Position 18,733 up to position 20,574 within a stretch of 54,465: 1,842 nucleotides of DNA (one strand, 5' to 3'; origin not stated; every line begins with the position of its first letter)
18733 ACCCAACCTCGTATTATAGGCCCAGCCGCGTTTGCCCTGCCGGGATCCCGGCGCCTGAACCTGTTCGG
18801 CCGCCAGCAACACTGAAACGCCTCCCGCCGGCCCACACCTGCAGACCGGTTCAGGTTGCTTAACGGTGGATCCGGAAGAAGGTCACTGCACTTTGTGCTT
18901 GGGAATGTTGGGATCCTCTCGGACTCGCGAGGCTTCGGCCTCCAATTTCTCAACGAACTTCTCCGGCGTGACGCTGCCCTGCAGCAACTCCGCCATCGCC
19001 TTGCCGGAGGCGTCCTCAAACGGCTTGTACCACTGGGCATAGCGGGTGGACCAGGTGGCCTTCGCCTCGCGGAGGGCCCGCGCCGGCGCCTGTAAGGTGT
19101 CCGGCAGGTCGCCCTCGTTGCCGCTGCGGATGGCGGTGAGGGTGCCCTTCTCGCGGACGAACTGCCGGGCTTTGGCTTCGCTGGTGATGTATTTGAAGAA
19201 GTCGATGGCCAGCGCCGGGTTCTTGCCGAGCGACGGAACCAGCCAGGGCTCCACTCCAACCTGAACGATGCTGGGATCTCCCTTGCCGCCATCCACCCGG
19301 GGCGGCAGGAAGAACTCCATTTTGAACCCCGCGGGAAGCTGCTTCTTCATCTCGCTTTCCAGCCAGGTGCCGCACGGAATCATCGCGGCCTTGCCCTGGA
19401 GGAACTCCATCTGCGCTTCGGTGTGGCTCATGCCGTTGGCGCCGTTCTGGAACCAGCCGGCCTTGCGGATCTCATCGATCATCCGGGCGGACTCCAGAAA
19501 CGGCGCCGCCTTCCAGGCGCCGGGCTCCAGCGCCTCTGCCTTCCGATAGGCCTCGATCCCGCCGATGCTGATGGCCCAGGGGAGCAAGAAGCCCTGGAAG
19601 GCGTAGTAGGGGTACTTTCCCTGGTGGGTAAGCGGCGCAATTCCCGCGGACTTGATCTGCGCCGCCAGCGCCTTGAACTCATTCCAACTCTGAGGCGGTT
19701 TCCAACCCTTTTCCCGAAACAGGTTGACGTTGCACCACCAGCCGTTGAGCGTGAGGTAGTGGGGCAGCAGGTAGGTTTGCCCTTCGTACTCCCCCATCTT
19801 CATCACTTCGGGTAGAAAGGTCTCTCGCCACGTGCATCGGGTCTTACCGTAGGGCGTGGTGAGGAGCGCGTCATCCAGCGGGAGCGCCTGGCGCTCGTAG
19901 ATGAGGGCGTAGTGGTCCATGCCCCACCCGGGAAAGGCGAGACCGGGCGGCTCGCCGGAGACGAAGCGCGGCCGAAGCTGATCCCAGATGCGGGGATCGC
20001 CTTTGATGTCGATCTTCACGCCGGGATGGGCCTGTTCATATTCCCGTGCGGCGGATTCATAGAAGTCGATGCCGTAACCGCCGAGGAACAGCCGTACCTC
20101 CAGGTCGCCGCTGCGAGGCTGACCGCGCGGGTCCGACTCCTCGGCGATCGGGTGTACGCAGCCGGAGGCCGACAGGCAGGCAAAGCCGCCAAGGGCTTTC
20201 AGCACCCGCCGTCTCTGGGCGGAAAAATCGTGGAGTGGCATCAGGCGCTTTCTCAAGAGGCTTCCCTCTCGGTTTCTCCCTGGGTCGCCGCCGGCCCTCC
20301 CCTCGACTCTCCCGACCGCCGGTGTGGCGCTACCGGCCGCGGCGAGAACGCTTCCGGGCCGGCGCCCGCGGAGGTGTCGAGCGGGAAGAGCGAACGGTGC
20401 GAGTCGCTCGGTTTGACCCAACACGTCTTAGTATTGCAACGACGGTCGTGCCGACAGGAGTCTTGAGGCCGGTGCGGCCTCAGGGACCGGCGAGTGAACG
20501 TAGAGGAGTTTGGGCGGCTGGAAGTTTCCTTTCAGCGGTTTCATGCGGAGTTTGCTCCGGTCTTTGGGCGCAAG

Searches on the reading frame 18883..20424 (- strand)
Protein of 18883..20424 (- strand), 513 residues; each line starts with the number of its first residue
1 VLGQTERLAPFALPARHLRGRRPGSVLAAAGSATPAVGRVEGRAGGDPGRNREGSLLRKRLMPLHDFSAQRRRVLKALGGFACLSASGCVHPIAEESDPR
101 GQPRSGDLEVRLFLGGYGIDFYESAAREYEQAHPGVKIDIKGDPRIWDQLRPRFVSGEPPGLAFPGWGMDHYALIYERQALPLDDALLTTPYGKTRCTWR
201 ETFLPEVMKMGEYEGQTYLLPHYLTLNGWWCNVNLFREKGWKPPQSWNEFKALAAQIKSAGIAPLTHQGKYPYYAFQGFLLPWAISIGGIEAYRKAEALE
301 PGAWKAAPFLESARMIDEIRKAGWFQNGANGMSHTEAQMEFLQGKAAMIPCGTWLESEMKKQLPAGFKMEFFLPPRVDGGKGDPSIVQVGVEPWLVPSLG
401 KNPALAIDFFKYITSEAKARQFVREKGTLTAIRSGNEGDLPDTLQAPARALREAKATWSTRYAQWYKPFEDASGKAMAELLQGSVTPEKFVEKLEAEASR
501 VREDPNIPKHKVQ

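Call 79: search_protein_families(library=pfam, proteins=[window:18883-20424:-], max_evalue=0.00001)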
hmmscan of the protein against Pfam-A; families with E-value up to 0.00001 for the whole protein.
window:18883-20424:- (513 aa): 2 families
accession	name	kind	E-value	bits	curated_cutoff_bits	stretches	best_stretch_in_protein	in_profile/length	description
PF01547.30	SBP_bac_1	-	3.7e-19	70.3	26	1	121-417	9-304/307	Bacterial extracellular solute-binding protein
PF13416.11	SBP_bac_8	-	5.1e-17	63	27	1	125-434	2-264/279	Bacterial extracellular solute-binding protein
